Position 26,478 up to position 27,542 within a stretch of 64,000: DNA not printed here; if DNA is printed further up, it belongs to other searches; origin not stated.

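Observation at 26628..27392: Full-length AccD homologue whose catalytic glycine motifs are all replaced (candidate pseudoenzyme)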

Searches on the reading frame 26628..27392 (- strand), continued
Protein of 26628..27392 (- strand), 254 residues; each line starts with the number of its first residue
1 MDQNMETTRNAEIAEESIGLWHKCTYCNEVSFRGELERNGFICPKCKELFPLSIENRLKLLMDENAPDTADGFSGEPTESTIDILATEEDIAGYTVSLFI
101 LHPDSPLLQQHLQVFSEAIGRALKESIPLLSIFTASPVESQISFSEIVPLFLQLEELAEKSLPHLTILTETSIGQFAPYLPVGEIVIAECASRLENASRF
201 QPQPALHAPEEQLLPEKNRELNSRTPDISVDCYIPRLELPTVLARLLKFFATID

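Call 24: search_protein_representatives(alignment_id=A1)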
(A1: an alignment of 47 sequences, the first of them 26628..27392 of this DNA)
Query: 47 sequences, 250 profile positions. Proteins with E-value up to 0.001 (for the whole library): 2271; up to 1e-10: 141; up to 1e-30: 12. The best 150 are listed.
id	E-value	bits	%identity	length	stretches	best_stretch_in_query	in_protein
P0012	9.8e-115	398.5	-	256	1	1-248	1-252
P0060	1.1e-87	309.9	-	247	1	8-248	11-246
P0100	1.8e-60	220.7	-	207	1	48-248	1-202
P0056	4.5e-45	170.3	-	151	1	6-123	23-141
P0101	8.2e-43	162.9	-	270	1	11-246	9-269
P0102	2.4e-40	154.8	-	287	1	13-246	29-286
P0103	2.5e-38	148.2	-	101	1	152-247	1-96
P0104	1.9e-36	142.0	-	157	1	1-121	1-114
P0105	4.6e-36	140.8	-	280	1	7-247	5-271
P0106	4.3e-34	134.3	-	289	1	8-244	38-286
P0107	1.5e-33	132.5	-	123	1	116-207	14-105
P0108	4.7e-31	124.4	-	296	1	14-247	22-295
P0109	3.8e-30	121.4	-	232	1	8-246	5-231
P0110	4.6e-27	111.3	-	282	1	15-246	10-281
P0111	7.1e-27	110.7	-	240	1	15-248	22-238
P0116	8.5e-20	87.5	-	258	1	9-245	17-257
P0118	2.0e-19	86.3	-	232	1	15-198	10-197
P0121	5.6e-19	84.8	-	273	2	15-185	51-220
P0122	9.7e-19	84.0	-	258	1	14-245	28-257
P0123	2.0e-18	83.0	-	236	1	14-245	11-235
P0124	3.5e-18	82.2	-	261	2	14-167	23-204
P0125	5.0e-18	81.7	-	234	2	15-188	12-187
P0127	1.9e-17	79.8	-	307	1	15-246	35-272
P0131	3.8e-17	78.8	-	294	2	13-67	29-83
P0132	7.8e-17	77.8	-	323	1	15-244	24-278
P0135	1.7e-16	76.7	-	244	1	6-246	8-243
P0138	6.8e-16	74.7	-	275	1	14-246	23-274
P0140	1.1e-15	74.0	-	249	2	15-67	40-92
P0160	3.9e-14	69.0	-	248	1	14-140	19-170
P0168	2.0e-13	66.7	-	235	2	19-189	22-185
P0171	2.5e-13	66.3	-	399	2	7-63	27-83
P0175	3.2e-13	66.0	-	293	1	15-187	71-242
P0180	5.5e-13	65.2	-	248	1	7-183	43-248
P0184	8.6e-13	64.6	-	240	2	14-67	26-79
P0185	9.1e-13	64.5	-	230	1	15-187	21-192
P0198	4.9e-12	62.1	-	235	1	12-193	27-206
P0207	1.3e-11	60.7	-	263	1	5-65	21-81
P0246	1.4e-10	57.3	-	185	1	8-130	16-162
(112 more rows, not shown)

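Call 26: fold_search(model_id=the predicted structure, library=pdb)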
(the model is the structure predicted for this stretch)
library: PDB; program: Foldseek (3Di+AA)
matches with E <= 10: 1421; with E <= 0.001: 36
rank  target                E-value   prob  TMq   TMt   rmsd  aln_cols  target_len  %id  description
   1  2f9y_B                7.8e-10  1.00  0.61  0.60  10.9       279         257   20  The Crystal Structure of The Carboxyltransferase Subunit of ACC from Escherichia coli (released 2006-12-12)
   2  9a4k_A                7.8e-10  1.00  0.63  0.56  11.6       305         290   16  Integrative model of ACCD-ACCA by crosslinking MS and deep learning (released 2024-09-18)
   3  2f9i_B                1.4e-09  1.00  0.61  0.60   8.9       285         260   15  Crystal Structure of the carboxyltransferase subunit of ACC from Staphylococcus aureus (released 2006-12-05)
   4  8uz2_H                2.2e-09  1.00  0.59  0.57  11.6       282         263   20  E. coli acetyl-CoA carboxylase, narrow helical local reconstruction, 3.18 Angstrom (released 2024-11-20)
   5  8uz2_D                4.5e-09  1.00  0.61  0.55  11.8       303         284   20  E. coli acetyl-CoA carboxylase, narrow helical local reconstruction, 3.18 Angstrom (released 2024-11-20)
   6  2f9i_D                1.5e-08  1.00  0.61  0.61   8.3       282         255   15  Crystal Structure of the carboxyltransferase subunit of ACC from Staphylococcus aureus (released 2006-12-05)
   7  5kdr_B                2.9e-08  1.00  0.60  0.60  10.0       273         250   15  The crystal structure of carboxyltransferase from Staphylococcus Aureus bound to the antimicrobial agent moiramide B. (released 2016-08-10)
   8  8pn8_A                1.1e-04  1.00  0.42  0.23   9.6       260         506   14  Engineered glycolyl-CoA carboxylase (L100N variant) with bound CoA (released 2023-11-29)
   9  8zuz_F                1.6e-04  1.00  0.40  0.44   7.7       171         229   14  Structure of G131R-hPCC BCCP-BC Conformation (released 2025-11-19)
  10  1xnv_A                2.1e-04  1.00  0.39  0.20   7.5       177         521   16  Acyl-CoA Carboxylase Beta Subunit from S. coelicolor (PccB), apo form #1 (released 2004-11-09)
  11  1pix_A                3.0e-04  1.00  0.38  0.17   6.1       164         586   12  Crystal structure of the carboxyltransferase subunit of the bacterial ion pump glutaconyl-coenzyme A decarboxylase (released 2003-08-05)
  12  5ikl_D                3.2e-04  1.00  0.42  0.23   9.8       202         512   14  Crystal structure of P. aeruginosa geranyl-CoA carboxylase (GCC), beta subunit (released 2016-04-13)
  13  8zv0_F                4.4e-04  1.00  0.40  0.41   6.7       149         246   15  Structure of G131R-hPCC BCCP-CT Conformation (released 2025-11-19)
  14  3ib9_A                4.4e-04  1.00  0.40  0.20   7.4       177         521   15  Propionyl-CoA Carboxylase Beta Subunit, D422L (released 2010-06-02)
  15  6p7u_A                4.6e-04  1.00  0.46  0.29   6.7       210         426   11  CRYSTAL STRUCTURE OF THE CARBOXYLTRANSFERASE SUBUNIT OF ACC (ACCD6) IN COMPLEX WITH INHIBITOR QUIZALOFOP-P FROM MYCOBA (released 2020-06-10)
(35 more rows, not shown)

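Call 27: list_cluster_members(proteins=[P0101, P0102, P0105, P0108, P0109, P0110, P0111, P0116, P0121, P0125])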
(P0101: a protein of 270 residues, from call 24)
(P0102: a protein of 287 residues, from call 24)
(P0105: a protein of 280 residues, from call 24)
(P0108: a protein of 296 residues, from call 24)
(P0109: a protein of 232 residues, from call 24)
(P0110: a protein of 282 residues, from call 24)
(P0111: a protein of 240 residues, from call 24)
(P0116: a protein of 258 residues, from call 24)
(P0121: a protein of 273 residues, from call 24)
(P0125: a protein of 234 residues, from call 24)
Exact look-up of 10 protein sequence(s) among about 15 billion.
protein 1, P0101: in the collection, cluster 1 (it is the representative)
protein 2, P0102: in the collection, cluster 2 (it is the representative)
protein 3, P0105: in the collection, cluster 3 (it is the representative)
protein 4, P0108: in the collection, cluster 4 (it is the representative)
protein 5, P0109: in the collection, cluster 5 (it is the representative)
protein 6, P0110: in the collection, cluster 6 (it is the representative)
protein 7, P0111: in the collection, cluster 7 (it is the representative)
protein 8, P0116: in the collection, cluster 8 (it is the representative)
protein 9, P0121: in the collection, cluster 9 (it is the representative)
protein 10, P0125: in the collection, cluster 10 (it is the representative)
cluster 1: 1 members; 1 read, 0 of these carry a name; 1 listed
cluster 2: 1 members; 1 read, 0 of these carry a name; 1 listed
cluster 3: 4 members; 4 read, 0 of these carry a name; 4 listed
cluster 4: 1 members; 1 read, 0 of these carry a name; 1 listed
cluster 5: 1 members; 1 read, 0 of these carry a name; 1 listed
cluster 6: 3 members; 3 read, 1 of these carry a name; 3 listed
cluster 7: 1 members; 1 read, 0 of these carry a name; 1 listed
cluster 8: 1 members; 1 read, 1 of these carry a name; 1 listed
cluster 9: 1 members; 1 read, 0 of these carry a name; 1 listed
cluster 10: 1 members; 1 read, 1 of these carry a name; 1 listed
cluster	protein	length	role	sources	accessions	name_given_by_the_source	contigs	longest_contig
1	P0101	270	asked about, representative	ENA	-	-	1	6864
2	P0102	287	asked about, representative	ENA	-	-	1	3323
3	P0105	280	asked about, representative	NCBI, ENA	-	-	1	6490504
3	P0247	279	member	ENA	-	-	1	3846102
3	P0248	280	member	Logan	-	-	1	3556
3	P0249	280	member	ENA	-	-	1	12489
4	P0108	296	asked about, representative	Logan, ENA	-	-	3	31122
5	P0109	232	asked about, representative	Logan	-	-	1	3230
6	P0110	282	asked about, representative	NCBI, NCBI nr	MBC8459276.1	MAG: hypothetical protein H8D67_14885 [Deltaproteobacteria bacterium] | hypothetical protein [Deltaproteobacteria bacterium]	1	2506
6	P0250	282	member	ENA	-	-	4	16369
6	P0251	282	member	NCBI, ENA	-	-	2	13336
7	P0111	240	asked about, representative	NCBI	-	-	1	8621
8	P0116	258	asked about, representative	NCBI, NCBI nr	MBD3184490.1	hypothetical protein GF312_19560 [Candidatus Poribacteria bacterium] | hypothetical protein [Candidatus Poribacteria bacterium]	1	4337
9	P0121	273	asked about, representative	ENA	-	-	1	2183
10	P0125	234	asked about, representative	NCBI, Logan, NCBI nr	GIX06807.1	MAG: hypothetical protein KatS3mg115_1210 [Candidatus Poribacteria bacterium]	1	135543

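Call 30: find_homologous_proteins(query=A2, max_evalue=1e-10)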
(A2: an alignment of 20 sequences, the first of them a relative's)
Query A2 (20 sequences) (296 aa, profile of the alignment): 426 proteins with E <= 1e-10 among 5954 candidates; the best 120 are listed.
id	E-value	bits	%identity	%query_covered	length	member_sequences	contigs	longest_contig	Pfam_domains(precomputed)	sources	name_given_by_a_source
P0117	7.0e-76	273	39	99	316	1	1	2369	PF17848.8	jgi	-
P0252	1.3e-75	272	38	94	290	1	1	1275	PF17848.8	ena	-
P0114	2.8e-75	271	35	94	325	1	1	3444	PF17848.8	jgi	jgi:acetyl-CoA carboxylase carboxyl transferase subunit beta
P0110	1.7e-74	268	38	95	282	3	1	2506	PF17848.8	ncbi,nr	ncbi:MAG: hypothetical protein H8D67_14885 [Deltaproteobacteria bacterium]|nr:hypothetical protein [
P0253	2.0e-72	262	38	99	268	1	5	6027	PF17848.8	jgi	-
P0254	2.8e-72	261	35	99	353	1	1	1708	PF17848.8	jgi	jgi:acetyl-CoA carboxylase beta subunit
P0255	3.3e-72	261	36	99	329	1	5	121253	PF17848.8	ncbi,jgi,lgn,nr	ncbi:hypothetical protein FJZ31_38605 [Candidatus Poribacteria bacterium]|nr:hypothetical protein [C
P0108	1.0e-71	259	100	100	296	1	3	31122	PF17848.8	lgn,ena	-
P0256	2.1e-71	258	37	97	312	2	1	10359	PF17848.8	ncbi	ncbi:MAG: hypothetical protein ACE5PV_01580 [Candidatus Poribacteria bacterium]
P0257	7.9e-71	256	36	99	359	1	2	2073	PF17848.8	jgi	-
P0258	2.2e-70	255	37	99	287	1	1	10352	PF17848.8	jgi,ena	-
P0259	6.2e-69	250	32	99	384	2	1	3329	PF17848.8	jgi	jgi:acetyl-CoA carboxylase beta subunit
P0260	4.8e-68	247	39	99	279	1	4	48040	PF17848.8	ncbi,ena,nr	ncbi:hypothetical protein H8E77_17965 [bacterium]|nr:hypothetical protein [bacterium]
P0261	2.2e-64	235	69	100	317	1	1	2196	PF17848.8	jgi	-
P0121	3.8e-55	205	24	93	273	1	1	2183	PF17848.8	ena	-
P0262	2.2e-51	193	31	95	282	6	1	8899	PF01039.28,PF17848.8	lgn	-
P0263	1.2e-50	190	28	93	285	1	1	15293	PF01039.28,PF17848.8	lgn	-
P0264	2.3e-50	189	29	93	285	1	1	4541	PF01039.28,PF17848.8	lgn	-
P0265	6.8e-50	188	31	95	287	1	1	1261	PF01039.28,PF17848.8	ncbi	-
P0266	2.4e-49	186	29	94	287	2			PF01039.28,PF17848.8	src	-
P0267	2.5e-49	186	29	94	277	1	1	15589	PF01039.28,PF17848.8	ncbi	ncbi:MAG: acetyl-CoA carboxylase, carboxyltransferase subunit beta [Nitrospirota bacterium]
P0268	5.8e-49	185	28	94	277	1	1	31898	PF01039.28,PF17848.8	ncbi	-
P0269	5.9e-49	185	27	94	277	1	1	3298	PF01039.28,PF17848.8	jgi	jgi:acetyl-CoA carboxylase carboxyl transferase subunit beta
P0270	9.3e-49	184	28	95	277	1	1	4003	PF01039.28,PF17848.8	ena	-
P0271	1.2e-48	184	29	93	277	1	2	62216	PF01039.28,PF17848.8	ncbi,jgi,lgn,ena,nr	ncbi:MAG TPA: acetyl-CoA carboxylase carboxyltransferase subunit beta [Nitrospirae bacterium]|nr:ace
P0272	1.3e-48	184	28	95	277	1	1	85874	PF01039.28,PF17848.8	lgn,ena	-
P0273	1.4e-48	184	29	93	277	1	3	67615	PF01039.28,PF17848.8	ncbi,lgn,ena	-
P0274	1.7e-48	183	29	93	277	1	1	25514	PF01039.28,PF17848.8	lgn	-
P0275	2.3e-48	183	28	95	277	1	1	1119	PF01039.28,PF17848.8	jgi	-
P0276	2.6e-48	183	29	95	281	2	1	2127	PF01039.28,PF17848.8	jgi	-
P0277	3.6e-48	182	29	99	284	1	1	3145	PF01039.28,PF17848.8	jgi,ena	-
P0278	3.7e-48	182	28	95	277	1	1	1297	PF01039.28,PF17848.8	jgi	-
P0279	3.7e-48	182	28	95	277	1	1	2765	PF01039.28,PF17848.8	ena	-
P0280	4.4e-48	182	28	94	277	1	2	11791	PF01039.28,PF17848.8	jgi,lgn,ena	-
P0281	5.2e-48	182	28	94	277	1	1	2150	PF01039.28,PF17848.8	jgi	jgi:acetyl-CoA carboxylase carboxyl transferase subunit beta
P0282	5.5e-48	182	28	94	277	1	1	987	PF01039.28,PF17848.8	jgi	jgi:acetyl-CoA carboxylase carboxyl transferase subunit beta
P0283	5.5e-48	182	28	94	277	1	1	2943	PF01039.28,PF17848.8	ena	-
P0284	8.0e-48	181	27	94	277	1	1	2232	PF01039.28,PF17848.8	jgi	jgi:acetyl-CoA carboxylase carboxyl transferase subunit beta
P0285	8.4e-48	181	29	93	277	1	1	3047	PF01039.28,PF17848.8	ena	-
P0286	1.0e-47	181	29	94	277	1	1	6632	PF01039.28,PF17848.8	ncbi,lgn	-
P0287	1.1e-47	181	29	95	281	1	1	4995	PF01039.28,PF17848.8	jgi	-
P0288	1.4e-47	180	28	94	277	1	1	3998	PF01039.28,PF17848.8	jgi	-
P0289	2.1e-47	180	28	94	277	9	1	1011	PF01039.28,PF17848.8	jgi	jgi:acetyl-CoA carboxylase carboxyl transferase subunit beta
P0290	2.2e-47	180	29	95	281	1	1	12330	PF01039.28,PF17848.8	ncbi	ncbi:MAG: acetyl-CoA carboxylase, carboxyltransferase subunit beta [bacterium]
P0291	2.8e-47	179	27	94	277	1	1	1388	PF01039.28,PF17848.8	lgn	-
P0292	3.5e-47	179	29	94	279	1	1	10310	PF01039.28,PF17848.8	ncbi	-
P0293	3.6e-47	179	28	94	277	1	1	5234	PF01039.28,PF17848.8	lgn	-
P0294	4.0e-47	179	28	94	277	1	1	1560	PF01039.28,PF17848.8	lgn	-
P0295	4.2e-47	179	28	94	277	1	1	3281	PF01039.28,PF17848.8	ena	-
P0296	4.2e-47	179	29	95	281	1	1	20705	PF01039.28,PF17848.8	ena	-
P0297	4.3e-47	179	28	94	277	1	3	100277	PF01039.28,PF17848.8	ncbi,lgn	-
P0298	4.7e-47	179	30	95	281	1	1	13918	PF01039.28,PF17848.8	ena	-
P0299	6.1e-47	178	29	95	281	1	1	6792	PF01039.28,PF17848.8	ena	-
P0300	6.8e-47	178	30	95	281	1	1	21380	PF01039.28,PF17848.8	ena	-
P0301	1.1e-46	177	30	95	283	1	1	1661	PF01039.28,PF17848.8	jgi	jgi:acetyl-CoA carboxylase carboxyl transferase subunit beta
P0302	1.1e-46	177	29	94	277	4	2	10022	PF01039.28,PF17848.8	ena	-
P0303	1.3e-46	177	30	95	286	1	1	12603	PF01039.28,PF17848.8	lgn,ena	-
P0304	1.6e-46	177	30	95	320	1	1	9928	PF01039.28,PF17848.8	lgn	-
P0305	1.7e-46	177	29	95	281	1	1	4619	PF01039.28,PF17848.8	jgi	jgi:acetyl-CoA carboxylase carboxyl transferase subunit beta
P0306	2.1e-46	176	30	94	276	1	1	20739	PF01039.28,PF17848.8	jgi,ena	-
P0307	3.5e-46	176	29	95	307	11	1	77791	PF01039.28,PF17848.8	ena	-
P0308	3.8e-46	176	31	95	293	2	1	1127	PF01039.28,PF17848.8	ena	-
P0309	4.4e-46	175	30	94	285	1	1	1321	PF01039.28,PF17848.8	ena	-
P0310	6.2e-46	175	30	93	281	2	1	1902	PF01039.28,PF17848.8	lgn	-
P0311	1.1e-45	174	29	95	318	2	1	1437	PF01039.28,PF17848.8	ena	-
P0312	1.3e-45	174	30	93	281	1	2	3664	PF01039.28,PF17848.8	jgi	jgi:acetyl-CoA carboxylase carboxyl transferase subunit beta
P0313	1.7e-45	174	27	97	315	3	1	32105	PF01039.28,PF17848.8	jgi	jgi:acetyl-CoA carboxylase carboxyl transferase subunit beta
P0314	2.0e-45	173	29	93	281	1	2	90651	PF01039.28,PF17848.8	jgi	-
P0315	3.6e-45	172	31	92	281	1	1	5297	PF01039.28,PF17848.8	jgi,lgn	-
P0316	3.9e-45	172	30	94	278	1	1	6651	PF01039.28,PF17848.8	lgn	-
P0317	5.4e-45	172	29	95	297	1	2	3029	PF01039.28,PF17848.8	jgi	jgi:acetyl-CoA carboxylase carboxyl transferase subunit beta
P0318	7.8e-45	171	32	97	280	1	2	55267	PF01039.28,PF17848.8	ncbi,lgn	ncbi:MAG: acetyl-CoA carboxylase, carboxyltransferase subunit beta [Thermoanaerobaculia bacterium]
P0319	7.8e-45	171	28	98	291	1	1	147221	PF01039.28,PF17848.8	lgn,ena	-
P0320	8.3e-45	171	30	91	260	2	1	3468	PF01039.28,PF17848.8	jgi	jgi:acetyl-CoA carboxylase carboxyl transferase subunit beta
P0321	1.3e-44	171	30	95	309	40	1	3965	PF01039.28,PF17848.8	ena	-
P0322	1.3e-44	171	28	92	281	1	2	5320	PF01039.28,PF17848.8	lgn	-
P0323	1.4e-44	171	30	97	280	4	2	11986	PF01039.28,PF17848.8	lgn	-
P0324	2.3e-44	170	29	95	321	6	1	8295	PF01039.28,PF17848.8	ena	-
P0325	2.4e-44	170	30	94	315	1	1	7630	PF01039.28,PF17848.8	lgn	-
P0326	2.6e-44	170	30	93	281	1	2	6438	PF01039.28,PF17848.8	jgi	jgi:acetyl-CoA carboxylase carboxyl transferase subunit beta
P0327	3.8e-44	169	30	97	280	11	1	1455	PF01039.28,PF17848.8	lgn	-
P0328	4.0e-44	169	29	94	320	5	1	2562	PF01039.28,PF17848.8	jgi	jgi:acetyl-CoA carboxylase carboxyl transferase subunit beta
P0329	4.4e-44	169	29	93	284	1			PF01039.28,PF17848.8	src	-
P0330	6.2e-44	168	32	93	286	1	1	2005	PF01039.28,PF17848.8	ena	-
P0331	6.3e-44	168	29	92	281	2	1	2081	PF01039.28,PF17848.8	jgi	jgi:acetyl-CoA carboxylase carboxyl transferase subunit beta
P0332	6.7e-44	168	29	99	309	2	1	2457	PF01039.28,PF17848.8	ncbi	-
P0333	7.6e-44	168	30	93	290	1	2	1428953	PF01039.28,PF17848.8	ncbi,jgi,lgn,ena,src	-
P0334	9.9e-44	168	29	99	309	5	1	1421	PF01039.28,PF17848.8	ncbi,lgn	-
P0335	1.0e-43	168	30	99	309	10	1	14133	PF01039.28,PF17848.8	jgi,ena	-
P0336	1.2e-43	167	29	95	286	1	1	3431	PF01039.28,PF17848.8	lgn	-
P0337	1.3e-43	167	30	95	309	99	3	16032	PF01039.28,PF17848.8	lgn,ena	-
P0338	1.4e-43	167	30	95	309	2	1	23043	PF01039.28,PF17848.8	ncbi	-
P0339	2.1e-43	167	29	93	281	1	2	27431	PF01039.28,PF17848.8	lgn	-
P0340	2.1e-43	167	29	74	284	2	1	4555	PF01039.28,PF17848.8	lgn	-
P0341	2.6e-43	166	31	94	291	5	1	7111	PF01039.28,PF17848.8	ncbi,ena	-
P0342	2.6e-43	166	29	93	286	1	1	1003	PF01039.28,PF17848.8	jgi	jgi:acetyl-CoA carboxylase carboxyl transferase subunit beta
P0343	2.7e-43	166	26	89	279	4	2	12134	PF01039.28,PF17848.8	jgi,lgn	jgi:acetyl-CoA carboxylase carboxyl transferase subunit beta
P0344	3.3e-43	166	27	94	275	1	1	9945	PF01039.28,PF17848.8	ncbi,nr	ncbi:MAG: acetyl-CoA carboxylase carboxyl transferase subunit beta [Armatimonadetes bacterium]|nr:ac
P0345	3.9e-43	166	28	90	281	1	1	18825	PF01039.28,PF17848.8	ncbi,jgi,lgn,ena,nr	ncbi:MAG: acetyl-CoA carboxylase, carboxyltransferase subunit beta [Acidobacteriota bacterium]|nr:ac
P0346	4.5e-43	166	30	100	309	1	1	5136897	PF01039.28,PF17848.8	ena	-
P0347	4.7e-43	165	28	95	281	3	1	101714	PF01039.28,PF17848.8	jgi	jgi:acetyl-CoA carboxylase carboxyl transferase subunit beta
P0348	6.2e-43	165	29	97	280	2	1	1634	PF01039.28,PF17848.8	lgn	-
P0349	9.4e-43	164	26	96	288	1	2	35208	PF01039.28,PF17848.8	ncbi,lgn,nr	ncbi:MAG: acetyl-CoA carboxylase, carboxyltransferase subunit beta [Sutterellaceae bacterium]|nr:ace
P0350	1.1e-42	164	28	95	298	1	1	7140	PF01039.28,PF17848.8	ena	-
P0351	1.2e-42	164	28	98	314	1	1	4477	PF01039.28,PF17848.8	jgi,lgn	jgi:acetyl-CoA carboxylase carboxyl transferase subunit beta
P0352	1.5e-42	164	28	97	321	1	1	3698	PF01039.28,PF17848.8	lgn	-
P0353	1.6e-42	164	30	93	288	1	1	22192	PF01039.28,PF17848.8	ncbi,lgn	-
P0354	1.9e-42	164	30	90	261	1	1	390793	PF01039.28,PF17848.8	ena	-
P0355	2.0e-42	163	28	97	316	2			PF01039.28,PF17848.8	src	-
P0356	2.0e-42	163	29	93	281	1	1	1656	PF01039.28,PF17848.8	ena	-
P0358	4.5e-42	162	27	92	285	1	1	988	PF01039.28,PF17848.8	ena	-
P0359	5.0e-42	162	30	94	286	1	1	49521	PF01039.28,PF17848.8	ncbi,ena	-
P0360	5.2e-42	162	30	95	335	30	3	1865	PF01039.28,PF17848.8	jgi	jgi:acetyl-CoA carboxylase carboxyl transferase subunit beta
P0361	7.4e-42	162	28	95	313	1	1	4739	PF01039.28,PF17848.8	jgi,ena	-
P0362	7.8e-42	161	29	93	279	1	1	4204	PF01039.28,PF17848.8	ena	-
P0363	8.8e-42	161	28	94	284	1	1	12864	PF01039.28,PF17848.8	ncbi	-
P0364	9.1e-42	161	27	93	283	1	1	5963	PF01039.28,PF17848.8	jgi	jgi:acetyl-CoA carboxylase carboxyl transferase subunit beta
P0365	9.2e-42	161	28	95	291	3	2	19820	PF01039.28,PF17848.8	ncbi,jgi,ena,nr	ncbi:MAG TPA: acetyl-CoA carboxylase carboxyltransferase subunit beta [Acidobacteria bacterium]|nr:a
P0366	1.0e-41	161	30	96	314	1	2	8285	PF01039.28,PF17848.8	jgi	jgi:acetyl-CoA carboxylase carboxyl transferase subunit beta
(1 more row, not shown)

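Call 31: find_encoding_contigs(protein=P0255, flank=8000, max_places=1)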
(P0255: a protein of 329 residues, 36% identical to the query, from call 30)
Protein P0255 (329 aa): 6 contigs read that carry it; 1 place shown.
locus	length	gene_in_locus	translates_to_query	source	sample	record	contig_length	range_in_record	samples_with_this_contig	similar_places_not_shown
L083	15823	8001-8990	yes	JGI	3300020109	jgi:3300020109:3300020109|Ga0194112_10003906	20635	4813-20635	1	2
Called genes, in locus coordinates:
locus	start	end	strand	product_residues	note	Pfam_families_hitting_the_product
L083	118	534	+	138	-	PF02604:PhdYeFM_antitox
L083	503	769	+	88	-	-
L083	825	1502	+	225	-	PF02527:GidB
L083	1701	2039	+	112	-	PF01740:STAS, PF13466:STAS_2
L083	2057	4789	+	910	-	PF00672:HAMP, PF00989:PAS, PF08448:PAS_4 (weak), PF13188:PAS_8 (weak), PF13426:PAS_9 (weak), PF13596:PAS_10 (weak), PF00512:HisKA, PF02518:HATPase_c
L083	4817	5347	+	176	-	-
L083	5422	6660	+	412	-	PF00072:Response_reg, PF07228:SpoIIE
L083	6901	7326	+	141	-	PF13581:HATPase_c_2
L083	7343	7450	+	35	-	-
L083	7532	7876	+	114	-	PF01740:STAS, PF13466:STAS_2 (weak)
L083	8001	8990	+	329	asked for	PF17848:Zn_ribbon_ACC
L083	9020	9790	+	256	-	PF00483:NTP_transferase, PF12804:NTP_transf_3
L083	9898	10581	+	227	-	-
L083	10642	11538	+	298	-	PF00483:NTP_transferase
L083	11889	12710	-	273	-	PF21347:DUF3108_like (weak), PF00404:Dockerin_1 (weak)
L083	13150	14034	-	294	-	-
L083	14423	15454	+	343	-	PF04015:DUF362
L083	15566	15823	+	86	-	?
